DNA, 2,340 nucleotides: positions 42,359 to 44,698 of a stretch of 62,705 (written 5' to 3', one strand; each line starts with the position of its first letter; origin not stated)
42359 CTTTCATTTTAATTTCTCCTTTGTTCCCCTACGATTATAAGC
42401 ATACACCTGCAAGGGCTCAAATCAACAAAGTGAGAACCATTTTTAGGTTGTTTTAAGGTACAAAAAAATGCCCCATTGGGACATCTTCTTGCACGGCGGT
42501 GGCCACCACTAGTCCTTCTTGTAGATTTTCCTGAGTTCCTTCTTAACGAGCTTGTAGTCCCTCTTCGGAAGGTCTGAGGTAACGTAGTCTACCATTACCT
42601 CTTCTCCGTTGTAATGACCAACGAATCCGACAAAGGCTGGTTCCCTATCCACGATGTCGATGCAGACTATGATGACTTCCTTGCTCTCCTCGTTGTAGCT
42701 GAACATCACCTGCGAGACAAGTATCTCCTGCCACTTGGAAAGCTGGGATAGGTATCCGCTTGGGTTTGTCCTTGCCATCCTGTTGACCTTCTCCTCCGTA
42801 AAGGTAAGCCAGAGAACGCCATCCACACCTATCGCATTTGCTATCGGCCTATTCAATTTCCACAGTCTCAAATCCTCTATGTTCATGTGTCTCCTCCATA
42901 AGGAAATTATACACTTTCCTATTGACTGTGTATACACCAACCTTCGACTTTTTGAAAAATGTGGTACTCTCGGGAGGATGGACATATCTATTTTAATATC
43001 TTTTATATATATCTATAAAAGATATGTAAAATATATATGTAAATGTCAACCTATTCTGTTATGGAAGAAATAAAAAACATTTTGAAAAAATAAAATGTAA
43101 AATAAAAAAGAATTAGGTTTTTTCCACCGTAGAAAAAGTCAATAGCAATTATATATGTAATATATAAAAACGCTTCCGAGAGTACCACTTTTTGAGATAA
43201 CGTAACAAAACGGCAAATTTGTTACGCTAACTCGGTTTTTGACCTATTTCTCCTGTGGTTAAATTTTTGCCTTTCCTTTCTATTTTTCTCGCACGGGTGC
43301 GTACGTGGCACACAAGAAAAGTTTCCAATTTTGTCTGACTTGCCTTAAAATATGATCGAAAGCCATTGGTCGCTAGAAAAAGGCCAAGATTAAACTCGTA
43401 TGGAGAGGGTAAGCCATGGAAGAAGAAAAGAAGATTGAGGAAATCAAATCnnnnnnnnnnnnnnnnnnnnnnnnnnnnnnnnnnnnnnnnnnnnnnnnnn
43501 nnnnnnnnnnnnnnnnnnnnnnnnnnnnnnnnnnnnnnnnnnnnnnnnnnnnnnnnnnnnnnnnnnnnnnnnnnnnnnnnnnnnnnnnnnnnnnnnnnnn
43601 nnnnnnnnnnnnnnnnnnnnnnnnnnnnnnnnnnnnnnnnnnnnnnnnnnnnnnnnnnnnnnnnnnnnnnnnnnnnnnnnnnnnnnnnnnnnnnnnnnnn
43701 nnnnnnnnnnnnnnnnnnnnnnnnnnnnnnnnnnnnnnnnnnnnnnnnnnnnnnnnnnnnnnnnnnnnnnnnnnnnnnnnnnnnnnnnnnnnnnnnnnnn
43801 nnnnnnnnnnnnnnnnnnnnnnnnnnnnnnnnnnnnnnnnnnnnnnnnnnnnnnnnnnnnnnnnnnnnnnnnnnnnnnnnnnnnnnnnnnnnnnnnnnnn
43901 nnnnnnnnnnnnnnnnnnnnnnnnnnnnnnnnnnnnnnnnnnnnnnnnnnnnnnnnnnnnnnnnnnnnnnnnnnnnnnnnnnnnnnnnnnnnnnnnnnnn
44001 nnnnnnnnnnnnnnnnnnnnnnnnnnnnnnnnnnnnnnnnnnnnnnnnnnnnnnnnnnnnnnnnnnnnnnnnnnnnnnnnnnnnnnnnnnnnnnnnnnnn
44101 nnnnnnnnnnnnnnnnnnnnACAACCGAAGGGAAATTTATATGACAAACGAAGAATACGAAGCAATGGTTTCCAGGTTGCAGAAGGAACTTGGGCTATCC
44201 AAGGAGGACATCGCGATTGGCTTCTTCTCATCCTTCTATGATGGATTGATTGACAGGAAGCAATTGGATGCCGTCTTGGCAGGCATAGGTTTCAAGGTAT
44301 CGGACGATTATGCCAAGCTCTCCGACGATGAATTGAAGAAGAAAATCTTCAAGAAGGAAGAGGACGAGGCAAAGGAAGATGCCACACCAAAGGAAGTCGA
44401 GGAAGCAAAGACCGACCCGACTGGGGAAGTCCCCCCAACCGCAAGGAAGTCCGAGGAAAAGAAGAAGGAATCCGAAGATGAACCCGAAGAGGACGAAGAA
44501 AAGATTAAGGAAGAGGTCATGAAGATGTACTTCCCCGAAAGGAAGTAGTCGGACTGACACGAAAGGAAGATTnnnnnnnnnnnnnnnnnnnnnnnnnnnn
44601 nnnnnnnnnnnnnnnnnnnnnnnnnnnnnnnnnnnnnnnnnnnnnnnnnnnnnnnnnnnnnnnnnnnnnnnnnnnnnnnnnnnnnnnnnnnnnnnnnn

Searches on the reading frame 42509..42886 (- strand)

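Call 10: search_protein_families(library=phrogs, proteins=[window:42509-42886:-])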
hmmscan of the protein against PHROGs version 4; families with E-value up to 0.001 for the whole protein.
window:42509-42886:- (125 aa): 0 families

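Call 12: search_protein_families(library=pfam, proteins=[window:42509-42886:-], max_evalue=0.01)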
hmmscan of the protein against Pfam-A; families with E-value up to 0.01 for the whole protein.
window:42509-42886:- (125 aa): 1 family
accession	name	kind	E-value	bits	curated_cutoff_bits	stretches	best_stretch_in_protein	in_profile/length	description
PF21493.2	TubZ_C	-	0.0052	17.1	27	1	15-54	8-47/133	Tubulin-like protein TubZ, C-terminal domain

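Call 66: search_protein_families(library=ncbifam, proteins=[window:42509-42886:-], max_evalue=0.1)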
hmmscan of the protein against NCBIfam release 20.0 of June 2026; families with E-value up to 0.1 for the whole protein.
window:42509-42886:- (125 aa): 1 family
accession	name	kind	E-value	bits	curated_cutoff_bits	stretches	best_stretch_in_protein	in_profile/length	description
NF010273.0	PRK13719.1-2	equivalog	0.04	13.7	445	1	52-116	118-183/215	conjugal transfer transcriptional regulator TraJ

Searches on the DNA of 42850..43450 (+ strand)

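Call 52: search_rna_families(source=window, start=42850, end=43450, threshold=evalue, max_evalue=10)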
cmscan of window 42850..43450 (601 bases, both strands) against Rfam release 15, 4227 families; matches with E-value up to 10: 6.
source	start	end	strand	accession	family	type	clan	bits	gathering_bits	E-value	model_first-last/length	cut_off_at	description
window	42958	43044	-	RF04323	Pestivirus-3UTR-SLIV-SLII-BVDV-1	Gene; sRNA;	CL00151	21.5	90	4.7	1-128/128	no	Pestivirus 3' UTR SLIV and SLII bovine viral diarrhea virus (BVDV-1)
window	43143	43228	+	RF04342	Plastid-psbA-1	Cis-reg;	CL00153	18.4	54.3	9.6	1-114/114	no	Plastid-psbA-1 3UTR RNA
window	42979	43044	-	RF04217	mir-297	Gene; miRNA;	-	17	90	4.3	1-71/71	no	mir-297 microRNA precursor family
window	43139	43195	-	RF00161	nos_TCE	Cis-reg;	-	15.1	60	5.3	1-64/64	no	Nanos 3' UTR translation control element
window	43151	43230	+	RF01087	PK-repZ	Cis-reg;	-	13.8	44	2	1-150/150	no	Pseudoknot of the regulatory region of the repZ gene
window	43105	43124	+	RF02129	GNAS-AS1_3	Gene; lncRNA;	-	11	42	9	1-38/38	no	GNAS antisense RNA 1 conserved region 3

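Call 71: search_dna_similar(query=window:42920-43420:+, collection=phages, mode=distant, max_evalue=0.01, max_rows=10)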
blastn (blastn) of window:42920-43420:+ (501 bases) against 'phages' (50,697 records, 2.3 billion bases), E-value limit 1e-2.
No match.

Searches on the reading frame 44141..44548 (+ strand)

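Call 10: search_protein_families(library=phrogs, proteins=[window:44141-44548:+])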
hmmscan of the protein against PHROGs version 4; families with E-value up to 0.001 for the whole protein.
window:44141-44548:+ (135 aa): 0 families

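Call 65: search_protein_families(library=pfam, proteins=[window:44141-44548:+], max_evalue=0.1)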
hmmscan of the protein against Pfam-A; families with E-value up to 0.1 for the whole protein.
window:44141-44548:+ (135 aa): 4 families
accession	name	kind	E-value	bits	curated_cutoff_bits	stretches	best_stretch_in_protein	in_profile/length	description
PF00616.24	RasGAP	-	0.021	15.1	28.3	1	20-119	21-103/207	GTPase-activator protein for Ras-like GTPase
PF05193.26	Peptidase_M16_C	-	0.025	14.9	23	1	9-91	108-179/181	Peptidase M16 inactive domain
PF14552.11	Tautomerase_2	-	0.085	13.4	28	0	6-29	49-72/82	Tautomerase enzyme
PF10156.14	Med17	-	0.09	12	21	0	36-128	30-110/454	Subunit 17 of Mediator complex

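Call 66: search_protein_families(library=ncbifam, proteins=[window:44141-44548:+], max_evalue=0.1)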
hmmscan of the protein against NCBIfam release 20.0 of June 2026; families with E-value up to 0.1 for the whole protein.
window:44141-44548:+ (135 aa): 1 family
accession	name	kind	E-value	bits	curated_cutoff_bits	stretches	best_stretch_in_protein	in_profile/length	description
NF003116.0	PRK04036.1-1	equivalog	0.018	13.7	425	1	43-123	35-115/530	DNA-directed DNA polymerase II small subunit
